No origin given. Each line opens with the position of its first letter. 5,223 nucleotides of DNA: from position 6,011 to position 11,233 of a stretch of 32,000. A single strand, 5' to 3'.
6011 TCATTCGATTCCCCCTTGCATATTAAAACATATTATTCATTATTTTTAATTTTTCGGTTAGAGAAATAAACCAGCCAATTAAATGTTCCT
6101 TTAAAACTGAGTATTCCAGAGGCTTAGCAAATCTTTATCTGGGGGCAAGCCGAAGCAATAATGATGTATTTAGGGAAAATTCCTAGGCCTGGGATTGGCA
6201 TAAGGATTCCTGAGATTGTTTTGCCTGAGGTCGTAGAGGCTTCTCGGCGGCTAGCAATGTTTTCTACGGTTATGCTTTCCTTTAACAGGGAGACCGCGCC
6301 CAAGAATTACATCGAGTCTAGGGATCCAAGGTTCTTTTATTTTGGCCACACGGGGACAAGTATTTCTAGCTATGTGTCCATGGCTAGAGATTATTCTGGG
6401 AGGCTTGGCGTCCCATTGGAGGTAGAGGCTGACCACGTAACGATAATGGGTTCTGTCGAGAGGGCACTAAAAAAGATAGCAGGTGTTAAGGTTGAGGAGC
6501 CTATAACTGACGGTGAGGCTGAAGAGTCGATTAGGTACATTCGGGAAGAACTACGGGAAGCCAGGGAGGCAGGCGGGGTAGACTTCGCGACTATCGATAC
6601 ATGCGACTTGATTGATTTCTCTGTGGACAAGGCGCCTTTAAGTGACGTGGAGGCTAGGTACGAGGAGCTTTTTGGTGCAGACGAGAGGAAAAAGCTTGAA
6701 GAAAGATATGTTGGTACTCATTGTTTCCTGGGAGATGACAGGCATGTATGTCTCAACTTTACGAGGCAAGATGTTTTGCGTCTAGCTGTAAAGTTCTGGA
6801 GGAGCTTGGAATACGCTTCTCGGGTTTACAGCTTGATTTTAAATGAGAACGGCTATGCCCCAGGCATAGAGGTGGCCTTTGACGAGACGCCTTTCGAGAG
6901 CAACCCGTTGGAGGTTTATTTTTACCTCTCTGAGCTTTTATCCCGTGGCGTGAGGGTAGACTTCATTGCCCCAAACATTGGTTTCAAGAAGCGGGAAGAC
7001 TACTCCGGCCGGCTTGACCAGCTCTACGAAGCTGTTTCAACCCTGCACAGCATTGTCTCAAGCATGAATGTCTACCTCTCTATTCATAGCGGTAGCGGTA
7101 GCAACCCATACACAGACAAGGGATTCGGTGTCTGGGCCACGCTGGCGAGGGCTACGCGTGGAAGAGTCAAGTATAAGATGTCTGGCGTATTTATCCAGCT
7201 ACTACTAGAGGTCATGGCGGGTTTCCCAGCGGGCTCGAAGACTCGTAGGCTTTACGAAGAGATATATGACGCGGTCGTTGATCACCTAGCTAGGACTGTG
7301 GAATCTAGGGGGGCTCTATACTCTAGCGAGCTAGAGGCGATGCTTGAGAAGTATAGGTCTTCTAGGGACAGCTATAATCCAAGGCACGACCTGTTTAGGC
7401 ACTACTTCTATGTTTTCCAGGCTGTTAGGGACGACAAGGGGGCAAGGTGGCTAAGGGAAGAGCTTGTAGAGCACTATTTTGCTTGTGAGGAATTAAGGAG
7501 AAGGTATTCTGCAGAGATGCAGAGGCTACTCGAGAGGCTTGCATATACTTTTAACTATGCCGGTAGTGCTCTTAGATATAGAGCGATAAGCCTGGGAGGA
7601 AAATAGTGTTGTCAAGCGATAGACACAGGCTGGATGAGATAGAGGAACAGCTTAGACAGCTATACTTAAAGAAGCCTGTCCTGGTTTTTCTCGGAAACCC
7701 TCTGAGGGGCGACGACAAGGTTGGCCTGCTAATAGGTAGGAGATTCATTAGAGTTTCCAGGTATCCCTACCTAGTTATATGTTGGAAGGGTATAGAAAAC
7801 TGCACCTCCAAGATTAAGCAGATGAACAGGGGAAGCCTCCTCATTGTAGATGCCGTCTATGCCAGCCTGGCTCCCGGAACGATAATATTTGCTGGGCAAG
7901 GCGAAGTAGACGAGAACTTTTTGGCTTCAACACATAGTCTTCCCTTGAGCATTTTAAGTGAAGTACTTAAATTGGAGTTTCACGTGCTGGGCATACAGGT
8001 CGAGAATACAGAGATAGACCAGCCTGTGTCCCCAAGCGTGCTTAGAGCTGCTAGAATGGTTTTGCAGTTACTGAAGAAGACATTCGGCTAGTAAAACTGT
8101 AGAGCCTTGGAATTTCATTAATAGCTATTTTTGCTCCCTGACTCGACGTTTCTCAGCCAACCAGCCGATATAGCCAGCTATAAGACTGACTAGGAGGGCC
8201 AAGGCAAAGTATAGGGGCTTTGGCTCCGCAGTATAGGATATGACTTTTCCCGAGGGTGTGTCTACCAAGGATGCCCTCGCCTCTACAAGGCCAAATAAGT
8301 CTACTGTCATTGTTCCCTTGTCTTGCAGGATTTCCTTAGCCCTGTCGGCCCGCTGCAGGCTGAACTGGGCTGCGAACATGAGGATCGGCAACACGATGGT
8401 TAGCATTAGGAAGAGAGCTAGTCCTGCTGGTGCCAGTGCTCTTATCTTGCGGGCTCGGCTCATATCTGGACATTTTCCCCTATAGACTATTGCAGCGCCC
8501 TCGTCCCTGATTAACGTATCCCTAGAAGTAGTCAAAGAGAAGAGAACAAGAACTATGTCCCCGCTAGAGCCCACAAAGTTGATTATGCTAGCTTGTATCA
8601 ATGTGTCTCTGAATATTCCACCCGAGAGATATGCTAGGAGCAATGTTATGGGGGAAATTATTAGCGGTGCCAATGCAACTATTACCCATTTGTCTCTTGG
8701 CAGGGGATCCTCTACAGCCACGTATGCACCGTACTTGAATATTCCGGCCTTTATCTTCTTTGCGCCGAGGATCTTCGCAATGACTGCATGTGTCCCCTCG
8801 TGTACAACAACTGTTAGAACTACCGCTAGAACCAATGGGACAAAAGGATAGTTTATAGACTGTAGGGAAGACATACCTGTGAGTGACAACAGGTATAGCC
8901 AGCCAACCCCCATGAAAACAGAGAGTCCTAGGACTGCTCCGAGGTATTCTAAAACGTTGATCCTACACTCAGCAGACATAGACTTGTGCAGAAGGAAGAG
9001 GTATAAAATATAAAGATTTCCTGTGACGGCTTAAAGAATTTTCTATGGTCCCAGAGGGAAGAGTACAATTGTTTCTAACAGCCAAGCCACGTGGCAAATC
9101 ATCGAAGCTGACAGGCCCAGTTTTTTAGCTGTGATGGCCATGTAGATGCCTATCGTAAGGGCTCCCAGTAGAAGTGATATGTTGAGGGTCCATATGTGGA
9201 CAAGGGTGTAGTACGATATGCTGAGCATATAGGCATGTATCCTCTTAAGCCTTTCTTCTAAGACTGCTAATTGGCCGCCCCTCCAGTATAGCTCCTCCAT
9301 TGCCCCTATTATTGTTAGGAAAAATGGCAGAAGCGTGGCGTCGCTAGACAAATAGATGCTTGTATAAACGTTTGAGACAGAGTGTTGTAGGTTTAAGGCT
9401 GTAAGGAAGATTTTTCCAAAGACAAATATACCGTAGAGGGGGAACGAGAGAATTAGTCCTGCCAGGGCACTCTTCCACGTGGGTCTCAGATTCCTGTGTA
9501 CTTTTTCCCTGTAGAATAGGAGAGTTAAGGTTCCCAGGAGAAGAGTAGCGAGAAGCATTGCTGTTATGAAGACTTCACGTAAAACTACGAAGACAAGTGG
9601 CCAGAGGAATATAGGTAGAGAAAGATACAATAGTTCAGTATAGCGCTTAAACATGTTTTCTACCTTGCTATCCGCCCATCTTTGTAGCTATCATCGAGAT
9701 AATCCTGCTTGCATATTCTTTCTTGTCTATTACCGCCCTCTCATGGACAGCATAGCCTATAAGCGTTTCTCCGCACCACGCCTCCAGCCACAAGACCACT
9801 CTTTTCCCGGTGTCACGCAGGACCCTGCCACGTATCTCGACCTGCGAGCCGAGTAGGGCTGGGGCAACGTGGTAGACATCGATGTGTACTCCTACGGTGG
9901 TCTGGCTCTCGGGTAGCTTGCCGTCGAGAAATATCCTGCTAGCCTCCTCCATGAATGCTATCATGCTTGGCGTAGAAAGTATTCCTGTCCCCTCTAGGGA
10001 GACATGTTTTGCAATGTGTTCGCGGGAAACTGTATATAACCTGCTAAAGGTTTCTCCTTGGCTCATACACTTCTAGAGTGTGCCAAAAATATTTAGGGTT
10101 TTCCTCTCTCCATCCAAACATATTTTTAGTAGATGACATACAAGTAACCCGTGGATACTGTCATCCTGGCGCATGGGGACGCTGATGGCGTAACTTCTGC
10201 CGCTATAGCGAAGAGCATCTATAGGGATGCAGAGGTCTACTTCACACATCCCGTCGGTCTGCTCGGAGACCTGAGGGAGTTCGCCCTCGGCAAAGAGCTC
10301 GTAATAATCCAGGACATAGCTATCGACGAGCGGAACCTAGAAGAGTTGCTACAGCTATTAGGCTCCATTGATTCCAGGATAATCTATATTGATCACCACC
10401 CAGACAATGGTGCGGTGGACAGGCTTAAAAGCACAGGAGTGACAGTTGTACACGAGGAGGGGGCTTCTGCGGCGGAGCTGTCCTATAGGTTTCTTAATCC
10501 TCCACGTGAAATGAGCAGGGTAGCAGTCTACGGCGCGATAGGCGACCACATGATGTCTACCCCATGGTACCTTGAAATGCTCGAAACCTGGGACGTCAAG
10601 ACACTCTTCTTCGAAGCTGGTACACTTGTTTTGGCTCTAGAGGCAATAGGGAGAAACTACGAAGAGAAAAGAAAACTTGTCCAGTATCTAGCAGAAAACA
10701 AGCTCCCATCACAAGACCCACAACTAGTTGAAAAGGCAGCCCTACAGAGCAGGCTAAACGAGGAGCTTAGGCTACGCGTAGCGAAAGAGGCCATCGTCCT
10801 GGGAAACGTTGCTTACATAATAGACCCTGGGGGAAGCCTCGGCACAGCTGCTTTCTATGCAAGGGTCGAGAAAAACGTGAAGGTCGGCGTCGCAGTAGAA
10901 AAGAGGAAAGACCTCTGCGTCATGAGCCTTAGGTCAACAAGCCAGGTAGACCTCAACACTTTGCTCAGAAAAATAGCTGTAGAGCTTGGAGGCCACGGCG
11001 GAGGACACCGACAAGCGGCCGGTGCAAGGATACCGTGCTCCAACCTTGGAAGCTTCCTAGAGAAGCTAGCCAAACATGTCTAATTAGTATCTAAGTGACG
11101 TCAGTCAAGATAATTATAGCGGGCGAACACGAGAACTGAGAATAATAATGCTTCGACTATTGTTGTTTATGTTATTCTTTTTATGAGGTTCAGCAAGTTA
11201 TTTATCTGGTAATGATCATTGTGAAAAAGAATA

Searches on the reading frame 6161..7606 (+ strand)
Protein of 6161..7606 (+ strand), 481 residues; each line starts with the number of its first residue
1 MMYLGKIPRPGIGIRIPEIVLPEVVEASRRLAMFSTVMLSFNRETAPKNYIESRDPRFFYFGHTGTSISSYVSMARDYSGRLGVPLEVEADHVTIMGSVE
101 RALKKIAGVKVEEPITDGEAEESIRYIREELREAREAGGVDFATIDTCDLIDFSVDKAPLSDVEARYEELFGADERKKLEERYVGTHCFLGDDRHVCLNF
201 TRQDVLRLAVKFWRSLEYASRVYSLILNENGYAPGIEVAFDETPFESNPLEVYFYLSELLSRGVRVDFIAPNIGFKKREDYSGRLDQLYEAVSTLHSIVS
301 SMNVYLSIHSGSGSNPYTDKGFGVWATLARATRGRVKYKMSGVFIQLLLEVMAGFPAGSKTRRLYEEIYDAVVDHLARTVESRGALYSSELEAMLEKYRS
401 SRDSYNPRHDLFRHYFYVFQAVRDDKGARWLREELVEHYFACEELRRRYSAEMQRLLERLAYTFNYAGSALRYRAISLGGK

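Call 74: search_protein_families(library=pfam, proteins=[window:6161-7606:+], max_evalue=0.0001)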
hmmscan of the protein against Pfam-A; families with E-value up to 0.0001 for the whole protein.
window:6161-7606:+ (481 aa): 1 family
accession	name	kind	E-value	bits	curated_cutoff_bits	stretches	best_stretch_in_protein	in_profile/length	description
PF16257.11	UxaE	-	6.1e-26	91.6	27.1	1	130-378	156-389/475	tagaturonate epimerase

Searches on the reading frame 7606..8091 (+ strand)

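Call 74: search_protein_families(library=pfam, proteins=[window:7606-8091:+], max_evalue=0.0001)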
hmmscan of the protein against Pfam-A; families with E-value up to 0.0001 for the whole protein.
window:7606-8091:+ (161 aa): 1 family
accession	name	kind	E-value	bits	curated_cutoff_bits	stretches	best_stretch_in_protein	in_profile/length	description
PF01750.23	HycI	-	2.7e-06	27.7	23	1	69-155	32-126/130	Hydrogenase maturation protease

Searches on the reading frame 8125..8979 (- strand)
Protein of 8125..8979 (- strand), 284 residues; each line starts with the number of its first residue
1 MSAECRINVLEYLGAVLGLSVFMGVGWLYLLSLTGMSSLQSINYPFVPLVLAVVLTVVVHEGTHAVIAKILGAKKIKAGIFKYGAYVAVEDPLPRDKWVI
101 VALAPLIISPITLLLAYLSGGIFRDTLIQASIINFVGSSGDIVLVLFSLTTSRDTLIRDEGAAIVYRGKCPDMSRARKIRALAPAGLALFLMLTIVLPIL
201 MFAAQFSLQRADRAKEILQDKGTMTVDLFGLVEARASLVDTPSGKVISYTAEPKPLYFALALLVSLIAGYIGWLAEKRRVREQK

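Call 74: search_protein_families(library=pfam, proteins=[window:8125-8979:-], max_evalue=0.0001)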
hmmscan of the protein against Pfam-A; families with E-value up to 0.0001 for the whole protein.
window:8125-8979:- (284 aa): 1 family
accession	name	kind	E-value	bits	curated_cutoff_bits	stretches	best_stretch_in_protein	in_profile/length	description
PF11667.14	DUF3267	-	1.1e-14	55.1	27.1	1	54-152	2-103/108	Putative zincin peptidase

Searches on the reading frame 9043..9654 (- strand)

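Call 74: search_protein_families(library=pfam, proteins=[window:9043-9654:-], max_evalue=0.0001)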
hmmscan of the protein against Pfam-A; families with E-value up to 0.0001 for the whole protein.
window:9043-9654:- (203 aa): 1 family
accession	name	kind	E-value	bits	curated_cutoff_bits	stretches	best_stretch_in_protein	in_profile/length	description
PF02517.21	Rce1-like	-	1.9e-08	34.9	22.4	1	107-191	6-90/93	Type II CAAX prenyl endopeptidase Rce1-like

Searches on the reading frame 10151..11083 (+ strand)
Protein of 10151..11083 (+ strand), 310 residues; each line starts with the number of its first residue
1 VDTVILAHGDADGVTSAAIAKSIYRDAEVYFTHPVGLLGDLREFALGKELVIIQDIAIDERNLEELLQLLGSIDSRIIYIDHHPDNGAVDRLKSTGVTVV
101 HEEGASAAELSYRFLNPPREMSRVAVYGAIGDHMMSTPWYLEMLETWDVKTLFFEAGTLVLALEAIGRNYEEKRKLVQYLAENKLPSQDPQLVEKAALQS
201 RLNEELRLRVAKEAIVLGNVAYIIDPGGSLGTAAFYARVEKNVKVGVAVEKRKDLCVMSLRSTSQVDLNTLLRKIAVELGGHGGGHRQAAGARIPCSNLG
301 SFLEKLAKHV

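Call 74: search_protein_families(library=pfam, proteins=[window:10151-11083:+], max_evalue=0.0001)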
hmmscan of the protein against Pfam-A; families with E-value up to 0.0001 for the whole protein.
window:10151-11083:+ (310 aa): 2 families
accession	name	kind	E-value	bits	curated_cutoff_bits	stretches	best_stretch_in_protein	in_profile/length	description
PF02272.25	DHHA1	-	2e-12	47.9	25.9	1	227-307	15-97/102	DHHA1 domain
PF01368.27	DHH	-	1e-07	32.7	28.1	1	4-119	3-104/125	DHH family, N-terminal domain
